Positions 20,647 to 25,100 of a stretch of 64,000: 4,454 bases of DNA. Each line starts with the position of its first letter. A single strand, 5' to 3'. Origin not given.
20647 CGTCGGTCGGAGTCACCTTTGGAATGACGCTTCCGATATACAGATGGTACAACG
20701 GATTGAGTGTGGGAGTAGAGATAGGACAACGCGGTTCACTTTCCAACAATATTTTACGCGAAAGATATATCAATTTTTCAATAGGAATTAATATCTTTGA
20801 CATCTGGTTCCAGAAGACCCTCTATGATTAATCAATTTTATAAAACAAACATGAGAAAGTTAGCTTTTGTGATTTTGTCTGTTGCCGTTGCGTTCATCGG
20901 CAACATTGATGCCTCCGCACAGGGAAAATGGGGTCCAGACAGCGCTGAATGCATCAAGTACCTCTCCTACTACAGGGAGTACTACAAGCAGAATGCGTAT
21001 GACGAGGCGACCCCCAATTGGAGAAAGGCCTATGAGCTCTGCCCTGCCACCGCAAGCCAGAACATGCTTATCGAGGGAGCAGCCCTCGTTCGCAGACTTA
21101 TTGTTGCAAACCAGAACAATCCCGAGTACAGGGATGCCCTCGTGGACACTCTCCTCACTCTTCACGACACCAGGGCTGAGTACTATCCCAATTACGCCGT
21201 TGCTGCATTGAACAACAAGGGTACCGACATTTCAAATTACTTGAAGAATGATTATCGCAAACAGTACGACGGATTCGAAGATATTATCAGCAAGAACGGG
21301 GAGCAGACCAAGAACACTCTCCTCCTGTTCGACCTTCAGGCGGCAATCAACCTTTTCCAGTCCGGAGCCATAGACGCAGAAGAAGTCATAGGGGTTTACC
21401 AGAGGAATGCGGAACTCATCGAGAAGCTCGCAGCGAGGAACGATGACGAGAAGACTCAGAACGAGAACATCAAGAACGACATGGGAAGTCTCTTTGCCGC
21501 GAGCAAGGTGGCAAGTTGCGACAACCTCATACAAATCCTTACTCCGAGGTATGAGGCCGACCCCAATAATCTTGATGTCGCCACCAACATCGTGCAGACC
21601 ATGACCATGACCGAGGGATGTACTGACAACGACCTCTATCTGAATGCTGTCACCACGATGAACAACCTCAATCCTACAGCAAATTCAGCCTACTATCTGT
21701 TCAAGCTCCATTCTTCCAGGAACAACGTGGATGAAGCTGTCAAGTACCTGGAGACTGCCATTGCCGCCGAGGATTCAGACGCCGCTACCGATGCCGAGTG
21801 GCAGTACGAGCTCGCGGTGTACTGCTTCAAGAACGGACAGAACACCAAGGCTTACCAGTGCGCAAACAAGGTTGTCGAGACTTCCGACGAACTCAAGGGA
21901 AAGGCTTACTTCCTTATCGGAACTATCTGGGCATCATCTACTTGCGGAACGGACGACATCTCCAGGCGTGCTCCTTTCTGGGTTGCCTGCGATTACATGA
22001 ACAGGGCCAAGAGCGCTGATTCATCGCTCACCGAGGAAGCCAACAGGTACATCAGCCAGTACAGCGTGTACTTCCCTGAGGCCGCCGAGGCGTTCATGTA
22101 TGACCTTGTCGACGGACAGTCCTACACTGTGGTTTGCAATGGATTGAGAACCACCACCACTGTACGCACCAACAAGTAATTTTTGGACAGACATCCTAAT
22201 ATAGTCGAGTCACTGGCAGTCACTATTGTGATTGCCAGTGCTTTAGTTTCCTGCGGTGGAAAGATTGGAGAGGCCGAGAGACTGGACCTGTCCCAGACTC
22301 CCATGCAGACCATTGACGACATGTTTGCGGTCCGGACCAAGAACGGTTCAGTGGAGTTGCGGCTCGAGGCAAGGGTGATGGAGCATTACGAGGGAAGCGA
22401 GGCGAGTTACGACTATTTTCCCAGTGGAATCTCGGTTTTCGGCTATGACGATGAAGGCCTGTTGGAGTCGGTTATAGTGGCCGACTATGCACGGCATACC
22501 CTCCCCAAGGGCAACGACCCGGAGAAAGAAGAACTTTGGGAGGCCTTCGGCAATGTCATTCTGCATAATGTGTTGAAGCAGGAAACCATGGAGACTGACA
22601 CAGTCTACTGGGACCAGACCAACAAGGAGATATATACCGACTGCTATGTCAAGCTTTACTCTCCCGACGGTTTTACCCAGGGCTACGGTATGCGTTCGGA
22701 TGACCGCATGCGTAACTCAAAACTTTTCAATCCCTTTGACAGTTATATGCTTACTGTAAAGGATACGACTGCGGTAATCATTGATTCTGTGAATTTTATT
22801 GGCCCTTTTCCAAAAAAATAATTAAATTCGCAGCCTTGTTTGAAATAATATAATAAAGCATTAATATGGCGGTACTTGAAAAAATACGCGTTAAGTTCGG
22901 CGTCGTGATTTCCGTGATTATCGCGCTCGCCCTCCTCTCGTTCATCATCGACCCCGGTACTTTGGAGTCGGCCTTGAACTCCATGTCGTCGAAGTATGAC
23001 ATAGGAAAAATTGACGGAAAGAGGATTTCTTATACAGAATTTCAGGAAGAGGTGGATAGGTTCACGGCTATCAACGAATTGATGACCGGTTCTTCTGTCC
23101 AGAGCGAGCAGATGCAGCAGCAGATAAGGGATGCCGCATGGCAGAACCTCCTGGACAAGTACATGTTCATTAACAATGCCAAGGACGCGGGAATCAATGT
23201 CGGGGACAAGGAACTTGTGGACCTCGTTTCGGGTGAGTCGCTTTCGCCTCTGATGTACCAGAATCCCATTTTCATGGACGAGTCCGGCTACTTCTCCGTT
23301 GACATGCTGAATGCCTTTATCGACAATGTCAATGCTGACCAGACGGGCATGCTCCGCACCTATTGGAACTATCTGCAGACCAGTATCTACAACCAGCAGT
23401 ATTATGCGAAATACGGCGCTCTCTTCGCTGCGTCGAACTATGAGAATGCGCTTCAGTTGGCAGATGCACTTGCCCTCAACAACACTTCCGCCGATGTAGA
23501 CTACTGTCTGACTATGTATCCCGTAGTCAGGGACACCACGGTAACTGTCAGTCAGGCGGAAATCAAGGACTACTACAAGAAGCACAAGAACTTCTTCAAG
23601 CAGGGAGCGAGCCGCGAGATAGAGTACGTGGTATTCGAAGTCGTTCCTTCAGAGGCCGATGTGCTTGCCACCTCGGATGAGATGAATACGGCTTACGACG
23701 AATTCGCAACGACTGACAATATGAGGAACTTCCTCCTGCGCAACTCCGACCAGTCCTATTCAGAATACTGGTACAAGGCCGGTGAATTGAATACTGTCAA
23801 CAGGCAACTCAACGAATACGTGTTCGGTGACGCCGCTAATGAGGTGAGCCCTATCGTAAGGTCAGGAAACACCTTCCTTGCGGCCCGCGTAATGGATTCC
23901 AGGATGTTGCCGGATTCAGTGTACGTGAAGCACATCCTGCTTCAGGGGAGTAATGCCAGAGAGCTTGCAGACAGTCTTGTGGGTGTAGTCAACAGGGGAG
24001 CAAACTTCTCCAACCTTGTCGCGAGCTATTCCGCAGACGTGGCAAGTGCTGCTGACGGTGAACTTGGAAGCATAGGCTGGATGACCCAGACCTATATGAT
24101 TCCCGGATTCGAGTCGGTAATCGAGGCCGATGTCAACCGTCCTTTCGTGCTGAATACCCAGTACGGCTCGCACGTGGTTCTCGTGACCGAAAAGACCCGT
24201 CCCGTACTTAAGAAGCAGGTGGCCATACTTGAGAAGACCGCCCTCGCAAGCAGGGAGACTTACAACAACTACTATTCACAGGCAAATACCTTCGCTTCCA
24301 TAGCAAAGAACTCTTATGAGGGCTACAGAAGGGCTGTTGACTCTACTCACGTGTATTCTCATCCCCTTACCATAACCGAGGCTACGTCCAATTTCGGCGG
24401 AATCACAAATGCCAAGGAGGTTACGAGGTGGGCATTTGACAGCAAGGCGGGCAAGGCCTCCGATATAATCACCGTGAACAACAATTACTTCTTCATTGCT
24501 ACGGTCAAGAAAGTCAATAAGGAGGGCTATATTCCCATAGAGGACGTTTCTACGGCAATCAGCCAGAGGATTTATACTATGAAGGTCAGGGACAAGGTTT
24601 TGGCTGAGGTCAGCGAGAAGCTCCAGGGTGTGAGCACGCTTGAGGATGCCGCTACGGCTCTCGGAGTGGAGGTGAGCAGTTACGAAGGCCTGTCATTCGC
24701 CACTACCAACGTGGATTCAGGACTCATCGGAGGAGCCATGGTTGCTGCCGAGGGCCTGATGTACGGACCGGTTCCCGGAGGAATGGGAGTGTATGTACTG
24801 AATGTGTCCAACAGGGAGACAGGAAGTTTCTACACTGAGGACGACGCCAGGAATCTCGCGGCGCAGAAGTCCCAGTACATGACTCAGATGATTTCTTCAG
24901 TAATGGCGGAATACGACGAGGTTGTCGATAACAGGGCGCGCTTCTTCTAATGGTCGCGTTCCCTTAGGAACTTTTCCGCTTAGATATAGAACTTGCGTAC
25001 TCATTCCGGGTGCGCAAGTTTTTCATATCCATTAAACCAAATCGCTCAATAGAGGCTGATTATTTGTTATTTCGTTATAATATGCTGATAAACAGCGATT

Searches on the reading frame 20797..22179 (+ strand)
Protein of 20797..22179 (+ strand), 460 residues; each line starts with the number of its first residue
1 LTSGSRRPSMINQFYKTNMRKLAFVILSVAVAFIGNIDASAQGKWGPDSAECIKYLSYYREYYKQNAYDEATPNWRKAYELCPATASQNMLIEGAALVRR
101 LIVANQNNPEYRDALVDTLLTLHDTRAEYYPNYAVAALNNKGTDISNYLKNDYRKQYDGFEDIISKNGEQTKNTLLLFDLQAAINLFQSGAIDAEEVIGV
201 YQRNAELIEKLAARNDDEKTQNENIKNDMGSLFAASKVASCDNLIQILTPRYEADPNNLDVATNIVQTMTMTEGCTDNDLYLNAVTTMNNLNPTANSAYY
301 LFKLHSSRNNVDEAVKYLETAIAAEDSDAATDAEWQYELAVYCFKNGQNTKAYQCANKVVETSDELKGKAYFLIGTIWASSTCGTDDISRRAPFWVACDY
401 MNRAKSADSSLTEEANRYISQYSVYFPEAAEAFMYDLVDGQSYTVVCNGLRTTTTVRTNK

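Call 7: search_protein_families(library=ncbifam, proteins=[window:20797-22179:+])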
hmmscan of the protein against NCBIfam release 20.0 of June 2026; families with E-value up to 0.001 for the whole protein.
window:20797-22179:+ (460 aa): 1 family
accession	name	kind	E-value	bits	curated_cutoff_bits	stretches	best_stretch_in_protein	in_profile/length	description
NF040959.1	MamA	equivalog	0.00042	19.8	200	1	286-365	26-103/204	magnetosome protein MamA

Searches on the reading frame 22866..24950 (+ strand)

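Call 7: search_protein_families(library=ncbifam, proteins=[window:22866-24950:+])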
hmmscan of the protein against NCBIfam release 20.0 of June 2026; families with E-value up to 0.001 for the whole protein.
window:22866-24950:+ (694 aa): 3 families
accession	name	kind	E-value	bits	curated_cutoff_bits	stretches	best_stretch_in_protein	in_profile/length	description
NF008054.0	PRK10788.1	equivalog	6.5e-17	61.5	493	1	13-280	12-261/626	peptidylprolyl isomerase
NF000809.0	PRK00059.1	equivalog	3.6e-06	26.6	303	0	349-448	194-292/336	peptidylprolyl isomerase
NF011969.0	PRK15441.1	equivalog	0.00087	19.7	127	0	364-440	14-89/93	peptidylprolyl isomerase PpiC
